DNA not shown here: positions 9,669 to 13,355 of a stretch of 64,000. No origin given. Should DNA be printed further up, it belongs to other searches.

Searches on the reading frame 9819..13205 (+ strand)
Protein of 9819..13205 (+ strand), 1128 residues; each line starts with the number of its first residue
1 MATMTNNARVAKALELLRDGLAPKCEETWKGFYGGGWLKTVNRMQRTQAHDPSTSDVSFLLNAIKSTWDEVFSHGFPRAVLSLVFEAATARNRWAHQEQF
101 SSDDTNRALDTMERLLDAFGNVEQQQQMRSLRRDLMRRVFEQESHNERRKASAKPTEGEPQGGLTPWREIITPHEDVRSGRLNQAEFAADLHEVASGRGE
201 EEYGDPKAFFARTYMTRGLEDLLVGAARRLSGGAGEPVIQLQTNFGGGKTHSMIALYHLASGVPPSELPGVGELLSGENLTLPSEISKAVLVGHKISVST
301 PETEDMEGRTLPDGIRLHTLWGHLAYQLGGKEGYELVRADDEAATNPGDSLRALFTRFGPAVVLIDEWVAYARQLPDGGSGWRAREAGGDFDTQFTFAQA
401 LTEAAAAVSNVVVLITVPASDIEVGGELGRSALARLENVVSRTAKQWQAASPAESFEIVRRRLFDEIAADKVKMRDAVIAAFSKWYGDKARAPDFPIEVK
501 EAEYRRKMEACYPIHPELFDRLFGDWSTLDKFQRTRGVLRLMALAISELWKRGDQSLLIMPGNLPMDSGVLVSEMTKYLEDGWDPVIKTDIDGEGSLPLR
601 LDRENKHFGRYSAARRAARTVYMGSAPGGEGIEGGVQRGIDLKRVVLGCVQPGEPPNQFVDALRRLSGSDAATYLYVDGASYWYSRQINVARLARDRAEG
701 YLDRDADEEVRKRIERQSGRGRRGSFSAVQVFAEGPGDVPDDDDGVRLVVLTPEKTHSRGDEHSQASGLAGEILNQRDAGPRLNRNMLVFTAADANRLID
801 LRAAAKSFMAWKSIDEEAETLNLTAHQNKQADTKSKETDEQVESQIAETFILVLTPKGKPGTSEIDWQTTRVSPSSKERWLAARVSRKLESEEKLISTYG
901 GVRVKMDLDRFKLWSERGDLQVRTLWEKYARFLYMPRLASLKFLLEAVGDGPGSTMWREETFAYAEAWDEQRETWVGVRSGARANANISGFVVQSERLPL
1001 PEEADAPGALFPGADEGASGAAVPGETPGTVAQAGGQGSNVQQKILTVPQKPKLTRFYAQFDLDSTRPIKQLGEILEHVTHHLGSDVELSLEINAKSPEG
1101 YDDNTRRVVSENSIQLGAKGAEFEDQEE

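Call 3: search_protein_families(library=pfam, proteins=[window:9819-13205:+], max_evalue=0.01)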
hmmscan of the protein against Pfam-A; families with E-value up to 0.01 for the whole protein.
window:9819-13205:+ (1128 aa): 2 families
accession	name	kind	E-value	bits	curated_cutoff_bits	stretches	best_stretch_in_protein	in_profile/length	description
PF04465.17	DUF499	-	5.9e-26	91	23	1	313-897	46-636/1024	Protein of unknown function (DUF499)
PF18731.6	HEPN_Swt1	-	7.6e-25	87.9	27.5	1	12-118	1-113/115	Swt1-like HEPN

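Call 8: search_protein_families(library=padloc, proteins=[window:9819-13205:+], max_evalue=0.01)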
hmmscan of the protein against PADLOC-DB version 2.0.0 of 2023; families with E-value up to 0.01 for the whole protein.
window:9819-13205:+ (1128 aa): 2 families
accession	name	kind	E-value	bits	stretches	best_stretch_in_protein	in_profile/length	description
PDLC00662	HmaC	-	7.4e-271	899.5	1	164-1124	3-940/941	AAA+ ATPase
PDLC02192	DUF499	-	5.9e-28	95.2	1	205-870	34-642/1022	-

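Call 23: search_protein_families(library=ncbifam, proteins=[window:9819-13205:+], max_evalue=0.01)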
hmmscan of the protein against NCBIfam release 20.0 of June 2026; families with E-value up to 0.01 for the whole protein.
window:9819-13205:+ (1128 aa): 1 family
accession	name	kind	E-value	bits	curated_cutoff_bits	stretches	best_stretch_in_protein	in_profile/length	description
NF042962.1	DUF499_antiphage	equivalog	2.7e-41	141.5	1200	1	203-895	32-668/1025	anti-phage-associated DUF499 domain-containing protein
